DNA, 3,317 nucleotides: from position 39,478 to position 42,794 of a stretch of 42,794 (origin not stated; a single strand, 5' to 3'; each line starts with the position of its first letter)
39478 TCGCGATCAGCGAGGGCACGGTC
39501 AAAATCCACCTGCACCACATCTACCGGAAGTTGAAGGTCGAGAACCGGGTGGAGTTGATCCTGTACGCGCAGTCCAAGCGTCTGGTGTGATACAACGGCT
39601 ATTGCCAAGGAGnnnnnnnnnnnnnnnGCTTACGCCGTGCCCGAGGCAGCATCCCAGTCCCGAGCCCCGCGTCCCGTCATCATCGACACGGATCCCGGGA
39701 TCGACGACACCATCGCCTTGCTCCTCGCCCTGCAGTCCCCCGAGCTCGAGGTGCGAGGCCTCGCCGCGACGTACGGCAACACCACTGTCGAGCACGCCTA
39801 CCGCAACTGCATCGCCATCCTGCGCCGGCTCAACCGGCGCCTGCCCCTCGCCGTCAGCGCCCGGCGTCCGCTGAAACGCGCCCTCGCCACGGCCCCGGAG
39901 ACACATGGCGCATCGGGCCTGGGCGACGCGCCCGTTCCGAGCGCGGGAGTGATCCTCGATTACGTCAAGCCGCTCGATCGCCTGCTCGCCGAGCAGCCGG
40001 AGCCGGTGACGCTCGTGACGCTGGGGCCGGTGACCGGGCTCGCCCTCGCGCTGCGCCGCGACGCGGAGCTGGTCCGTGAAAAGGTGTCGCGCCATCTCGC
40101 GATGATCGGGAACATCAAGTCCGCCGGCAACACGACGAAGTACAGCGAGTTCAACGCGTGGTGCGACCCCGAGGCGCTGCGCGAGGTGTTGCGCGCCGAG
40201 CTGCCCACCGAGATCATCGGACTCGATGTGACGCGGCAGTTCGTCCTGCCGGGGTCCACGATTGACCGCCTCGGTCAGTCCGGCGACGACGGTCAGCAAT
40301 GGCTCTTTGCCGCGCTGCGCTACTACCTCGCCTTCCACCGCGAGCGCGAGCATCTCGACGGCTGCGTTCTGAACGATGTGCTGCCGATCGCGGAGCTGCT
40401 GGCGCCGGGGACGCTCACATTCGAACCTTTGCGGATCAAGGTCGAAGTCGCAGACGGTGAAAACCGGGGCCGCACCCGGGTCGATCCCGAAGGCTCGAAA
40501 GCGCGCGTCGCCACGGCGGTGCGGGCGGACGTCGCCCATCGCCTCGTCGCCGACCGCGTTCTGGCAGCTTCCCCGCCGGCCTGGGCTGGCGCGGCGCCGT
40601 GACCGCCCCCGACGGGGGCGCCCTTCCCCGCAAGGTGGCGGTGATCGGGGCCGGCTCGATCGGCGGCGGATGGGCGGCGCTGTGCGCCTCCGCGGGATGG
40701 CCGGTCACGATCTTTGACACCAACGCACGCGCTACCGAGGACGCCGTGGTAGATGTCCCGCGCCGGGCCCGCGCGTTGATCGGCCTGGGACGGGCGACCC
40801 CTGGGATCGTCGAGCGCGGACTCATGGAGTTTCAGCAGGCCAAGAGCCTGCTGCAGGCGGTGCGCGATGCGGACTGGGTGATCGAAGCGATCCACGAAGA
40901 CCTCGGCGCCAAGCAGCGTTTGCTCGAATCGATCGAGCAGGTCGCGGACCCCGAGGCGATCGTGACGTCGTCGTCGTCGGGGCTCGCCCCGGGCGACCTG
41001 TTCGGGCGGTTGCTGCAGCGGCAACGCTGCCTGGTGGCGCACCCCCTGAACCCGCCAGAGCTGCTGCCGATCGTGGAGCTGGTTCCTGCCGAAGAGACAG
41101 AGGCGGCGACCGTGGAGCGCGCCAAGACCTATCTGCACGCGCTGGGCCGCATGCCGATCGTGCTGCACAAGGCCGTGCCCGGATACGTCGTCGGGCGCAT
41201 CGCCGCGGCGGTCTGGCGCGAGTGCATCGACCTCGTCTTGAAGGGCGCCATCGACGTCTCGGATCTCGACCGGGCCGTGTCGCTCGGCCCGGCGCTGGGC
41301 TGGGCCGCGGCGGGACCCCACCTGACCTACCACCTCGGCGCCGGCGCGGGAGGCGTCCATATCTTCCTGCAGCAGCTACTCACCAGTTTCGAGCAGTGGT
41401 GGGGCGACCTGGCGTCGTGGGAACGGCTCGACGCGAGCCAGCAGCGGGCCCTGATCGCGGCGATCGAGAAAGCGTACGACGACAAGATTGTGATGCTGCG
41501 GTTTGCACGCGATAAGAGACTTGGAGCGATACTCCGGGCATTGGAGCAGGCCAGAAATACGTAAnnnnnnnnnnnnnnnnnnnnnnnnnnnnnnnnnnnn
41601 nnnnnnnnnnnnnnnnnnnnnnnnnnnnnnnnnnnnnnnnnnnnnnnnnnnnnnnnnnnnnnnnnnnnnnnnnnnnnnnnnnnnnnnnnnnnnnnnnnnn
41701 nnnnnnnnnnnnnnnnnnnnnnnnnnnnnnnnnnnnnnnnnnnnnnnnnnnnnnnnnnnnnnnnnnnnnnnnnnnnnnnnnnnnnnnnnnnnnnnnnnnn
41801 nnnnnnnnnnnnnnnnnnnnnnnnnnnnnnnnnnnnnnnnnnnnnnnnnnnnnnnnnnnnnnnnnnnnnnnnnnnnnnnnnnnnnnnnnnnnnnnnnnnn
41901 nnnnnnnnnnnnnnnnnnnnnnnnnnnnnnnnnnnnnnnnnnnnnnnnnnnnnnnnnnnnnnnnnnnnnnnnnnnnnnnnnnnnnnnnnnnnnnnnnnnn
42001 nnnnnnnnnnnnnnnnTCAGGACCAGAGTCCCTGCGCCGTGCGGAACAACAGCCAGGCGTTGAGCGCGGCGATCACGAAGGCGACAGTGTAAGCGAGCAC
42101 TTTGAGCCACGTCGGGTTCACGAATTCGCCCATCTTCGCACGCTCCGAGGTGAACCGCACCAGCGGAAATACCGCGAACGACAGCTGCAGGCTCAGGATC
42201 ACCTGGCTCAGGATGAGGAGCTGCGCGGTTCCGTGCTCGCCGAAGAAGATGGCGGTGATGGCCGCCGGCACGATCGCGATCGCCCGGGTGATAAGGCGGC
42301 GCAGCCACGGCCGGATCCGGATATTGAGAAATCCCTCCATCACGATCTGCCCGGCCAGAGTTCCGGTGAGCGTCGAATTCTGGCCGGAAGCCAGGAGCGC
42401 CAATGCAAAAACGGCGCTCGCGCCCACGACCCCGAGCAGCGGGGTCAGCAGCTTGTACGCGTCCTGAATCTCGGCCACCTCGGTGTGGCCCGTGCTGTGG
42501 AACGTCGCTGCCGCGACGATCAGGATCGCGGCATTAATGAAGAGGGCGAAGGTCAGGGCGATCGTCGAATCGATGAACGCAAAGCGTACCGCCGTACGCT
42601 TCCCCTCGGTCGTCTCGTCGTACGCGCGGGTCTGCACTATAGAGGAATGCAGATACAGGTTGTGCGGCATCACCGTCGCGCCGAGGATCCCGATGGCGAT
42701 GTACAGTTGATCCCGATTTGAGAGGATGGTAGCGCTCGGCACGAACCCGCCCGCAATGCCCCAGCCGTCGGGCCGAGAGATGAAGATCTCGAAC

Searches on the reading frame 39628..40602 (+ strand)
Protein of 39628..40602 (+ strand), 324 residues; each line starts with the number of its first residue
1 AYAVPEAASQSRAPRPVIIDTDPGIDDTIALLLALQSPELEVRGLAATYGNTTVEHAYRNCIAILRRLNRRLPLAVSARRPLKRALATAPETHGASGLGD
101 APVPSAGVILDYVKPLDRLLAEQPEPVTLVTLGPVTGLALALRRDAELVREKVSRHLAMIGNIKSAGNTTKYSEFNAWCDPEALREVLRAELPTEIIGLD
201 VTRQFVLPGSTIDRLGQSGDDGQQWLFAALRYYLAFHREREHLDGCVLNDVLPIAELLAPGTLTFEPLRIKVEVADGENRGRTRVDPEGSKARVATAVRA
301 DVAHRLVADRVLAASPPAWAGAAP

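Call 9: search_protein_families(library=pfam, proteins=[window:39628-40602:+], max_evalue=0.001)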
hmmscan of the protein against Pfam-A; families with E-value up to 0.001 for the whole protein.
window:39628-40602:+ (324 aa): 1 family
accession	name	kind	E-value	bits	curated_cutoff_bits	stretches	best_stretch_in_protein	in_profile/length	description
PF01156.24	IU_nuc_hydro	-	1.9e-70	238.3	34.2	1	17-301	1-293/297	Inosine-uridine preferring nucleoside hydrolase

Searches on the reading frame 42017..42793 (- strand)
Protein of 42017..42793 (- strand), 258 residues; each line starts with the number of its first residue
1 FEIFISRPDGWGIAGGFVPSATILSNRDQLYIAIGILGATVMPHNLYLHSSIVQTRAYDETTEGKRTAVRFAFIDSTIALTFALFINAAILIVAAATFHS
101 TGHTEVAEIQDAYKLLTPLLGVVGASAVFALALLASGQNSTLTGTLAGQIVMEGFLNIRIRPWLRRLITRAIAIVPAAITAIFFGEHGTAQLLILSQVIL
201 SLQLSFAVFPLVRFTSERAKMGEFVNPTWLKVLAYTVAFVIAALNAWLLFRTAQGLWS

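Call 9: search_protein_families(library=pfam, proteins=[window:42017-42793:-], max_evalue=0.001)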
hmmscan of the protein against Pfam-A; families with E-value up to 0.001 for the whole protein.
window:42017-42793:- (258 aa): 1 family
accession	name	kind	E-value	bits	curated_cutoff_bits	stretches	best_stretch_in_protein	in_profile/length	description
PF01566.24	Nramp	-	4.5e-80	269.8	29.8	1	2-226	134-355/357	Natural resistance-associated macrophage protein-like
